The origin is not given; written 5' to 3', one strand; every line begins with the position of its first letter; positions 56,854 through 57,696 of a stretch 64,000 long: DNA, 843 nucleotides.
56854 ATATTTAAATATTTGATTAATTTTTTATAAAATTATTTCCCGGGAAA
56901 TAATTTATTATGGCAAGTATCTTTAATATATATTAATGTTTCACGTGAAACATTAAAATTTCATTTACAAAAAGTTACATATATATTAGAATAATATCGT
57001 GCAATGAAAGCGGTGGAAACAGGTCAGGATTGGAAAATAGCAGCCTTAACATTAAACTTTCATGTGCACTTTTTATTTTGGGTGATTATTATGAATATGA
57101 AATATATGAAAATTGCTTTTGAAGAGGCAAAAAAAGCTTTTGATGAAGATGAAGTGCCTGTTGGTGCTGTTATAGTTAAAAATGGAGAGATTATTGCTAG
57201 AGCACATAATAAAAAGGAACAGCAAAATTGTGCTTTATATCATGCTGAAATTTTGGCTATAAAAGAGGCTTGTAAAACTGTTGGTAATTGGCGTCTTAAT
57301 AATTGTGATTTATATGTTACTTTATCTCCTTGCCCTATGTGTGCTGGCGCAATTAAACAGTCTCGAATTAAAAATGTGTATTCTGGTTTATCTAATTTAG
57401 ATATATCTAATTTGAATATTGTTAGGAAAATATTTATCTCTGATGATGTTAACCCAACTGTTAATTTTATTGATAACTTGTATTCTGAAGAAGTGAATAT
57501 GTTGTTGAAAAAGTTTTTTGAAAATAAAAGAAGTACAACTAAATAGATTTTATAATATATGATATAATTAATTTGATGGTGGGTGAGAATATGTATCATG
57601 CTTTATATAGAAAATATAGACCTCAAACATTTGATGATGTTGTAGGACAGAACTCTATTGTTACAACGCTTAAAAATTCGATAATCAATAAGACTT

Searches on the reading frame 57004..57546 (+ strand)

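Call 70: search_protein_families(library=pfam, proteins=[window:57004-57546:+], max_evalue=0.001)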
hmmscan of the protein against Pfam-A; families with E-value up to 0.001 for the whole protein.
window:57004-57546:+ (180 aa): 4 families
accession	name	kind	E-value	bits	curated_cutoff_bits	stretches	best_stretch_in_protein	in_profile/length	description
PF14437.12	MafB19-deam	-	9.7e-37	126.5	27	1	32-176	4-142/142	MafB19-like deaminase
PF00383.29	dCMP_cyt_deam_1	-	8.5e-32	109.5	25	1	33-127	6-100/102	Cytidine and deoxycytidylate deaminase zinc-binding region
PF14439.12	Bd3614-deam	-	7.8e-06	26.3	38.5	1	49-119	7-76/113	Bd3614-like deaminase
PF18750.7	SNAD4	-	8.4e-05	23.1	27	1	61-119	17-73/130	Secreted Novel AID/APOBEC-like Deaminase 4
